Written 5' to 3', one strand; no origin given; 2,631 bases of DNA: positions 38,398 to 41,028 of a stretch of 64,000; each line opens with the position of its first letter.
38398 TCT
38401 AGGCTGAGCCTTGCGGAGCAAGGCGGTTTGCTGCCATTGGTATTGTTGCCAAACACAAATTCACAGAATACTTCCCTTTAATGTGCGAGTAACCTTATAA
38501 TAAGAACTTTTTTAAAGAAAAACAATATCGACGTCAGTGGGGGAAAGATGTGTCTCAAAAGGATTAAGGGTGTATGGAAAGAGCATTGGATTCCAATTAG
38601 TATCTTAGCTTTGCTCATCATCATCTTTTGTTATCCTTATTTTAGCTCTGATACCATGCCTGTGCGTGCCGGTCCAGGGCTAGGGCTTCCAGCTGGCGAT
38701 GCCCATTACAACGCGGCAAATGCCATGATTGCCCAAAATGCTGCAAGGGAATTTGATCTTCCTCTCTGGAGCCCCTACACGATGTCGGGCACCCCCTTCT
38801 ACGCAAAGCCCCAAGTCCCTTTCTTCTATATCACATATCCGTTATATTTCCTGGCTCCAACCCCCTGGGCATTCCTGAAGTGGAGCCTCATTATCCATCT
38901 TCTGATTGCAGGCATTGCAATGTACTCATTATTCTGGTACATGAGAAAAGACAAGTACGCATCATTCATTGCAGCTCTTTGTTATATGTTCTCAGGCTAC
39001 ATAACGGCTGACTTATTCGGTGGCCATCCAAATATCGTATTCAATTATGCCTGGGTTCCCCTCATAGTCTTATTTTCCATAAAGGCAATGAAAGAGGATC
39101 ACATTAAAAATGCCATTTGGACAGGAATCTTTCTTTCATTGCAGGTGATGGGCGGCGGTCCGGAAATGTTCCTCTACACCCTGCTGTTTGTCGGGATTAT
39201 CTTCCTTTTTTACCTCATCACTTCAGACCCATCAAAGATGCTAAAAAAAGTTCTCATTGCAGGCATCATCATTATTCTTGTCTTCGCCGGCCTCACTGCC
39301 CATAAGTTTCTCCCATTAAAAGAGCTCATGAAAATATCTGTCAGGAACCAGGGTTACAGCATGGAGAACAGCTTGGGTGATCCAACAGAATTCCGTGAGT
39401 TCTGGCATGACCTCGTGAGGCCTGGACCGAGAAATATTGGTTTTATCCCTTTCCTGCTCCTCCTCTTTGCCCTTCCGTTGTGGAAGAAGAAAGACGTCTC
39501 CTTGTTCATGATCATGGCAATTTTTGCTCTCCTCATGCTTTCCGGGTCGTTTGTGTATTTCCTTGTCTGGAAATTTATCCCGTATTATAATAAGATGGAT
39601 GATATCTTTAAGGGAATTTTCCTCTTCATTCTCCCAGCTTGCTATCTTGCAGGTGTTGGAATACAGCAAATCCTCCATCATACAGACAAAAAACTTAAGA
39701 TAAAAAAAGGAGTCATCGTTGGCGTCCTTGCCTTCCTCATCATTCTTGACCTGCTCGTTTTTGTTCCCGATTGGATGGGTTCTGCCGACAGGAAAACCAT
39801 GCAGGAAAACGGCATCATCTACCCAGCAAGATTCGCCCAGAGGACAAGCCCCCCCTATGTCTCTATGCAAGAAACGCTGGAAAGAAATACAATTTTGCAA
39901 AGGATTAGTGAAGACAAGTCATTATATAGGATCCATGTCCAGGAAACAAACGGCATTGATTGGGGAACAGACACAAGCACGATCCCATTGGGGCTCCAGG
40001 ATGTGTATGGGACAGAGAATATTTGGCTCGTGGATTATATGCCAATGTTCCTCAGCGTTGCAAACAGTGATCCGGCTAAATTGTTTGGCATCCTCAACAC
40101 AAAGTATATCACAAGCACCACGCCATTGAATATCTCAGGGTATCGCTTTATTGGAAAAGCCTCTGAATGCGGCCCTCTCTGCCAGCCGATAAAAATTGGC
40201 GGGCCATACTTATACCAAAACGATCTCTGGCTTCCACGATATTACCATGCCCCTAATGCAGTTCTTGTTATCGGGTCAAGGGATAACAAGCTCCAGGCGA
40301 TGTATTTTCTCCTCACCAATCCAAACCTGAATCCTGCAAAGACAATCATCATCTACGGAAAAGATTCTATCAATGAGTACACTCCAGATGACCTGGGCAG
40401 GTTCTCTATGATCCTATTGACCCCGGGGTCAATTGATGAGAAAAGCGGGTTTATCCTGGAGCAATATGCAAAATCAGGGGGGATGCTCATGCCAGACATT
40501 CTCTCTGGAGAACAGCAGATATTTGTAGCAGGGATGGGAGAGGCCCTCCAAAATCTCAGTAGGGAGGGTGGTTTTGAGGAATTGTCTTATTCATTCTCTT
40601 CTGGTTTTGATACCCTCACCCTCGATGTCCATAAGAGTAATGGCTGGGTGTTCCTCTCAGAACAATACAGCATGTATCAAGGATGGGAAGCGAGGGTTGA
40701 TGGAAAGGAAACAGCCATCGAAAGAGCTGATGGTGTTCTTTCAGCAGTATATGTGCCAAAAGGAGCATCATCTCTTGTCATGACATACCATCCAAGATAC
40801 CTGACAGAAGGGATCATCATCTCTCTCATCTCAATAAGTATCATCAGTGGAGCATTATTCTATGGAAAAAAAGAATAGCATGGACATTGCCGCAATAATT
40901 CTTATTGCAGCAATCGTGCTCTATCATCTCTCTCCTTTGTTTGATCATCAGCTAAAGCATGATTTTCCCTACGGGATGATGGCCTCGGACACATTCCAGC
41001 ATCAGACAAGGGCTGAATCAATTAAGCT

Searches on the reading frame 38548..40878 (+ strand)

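Call 76: search_protein_families(library=pfam, proteins=[window:38548-40878:+], max_evalue=0.00001)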
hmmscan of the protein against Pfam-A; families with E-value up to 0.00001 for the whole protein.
window:38548-40878:+ (776 aa): 1 family
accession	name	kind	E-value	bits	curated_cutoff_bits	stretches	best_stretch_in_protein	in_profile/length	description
PF09586.16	YfhO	-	5.5e-10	38.7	28.5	1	691-759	769-835/835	Bacterial membrane protein YfhO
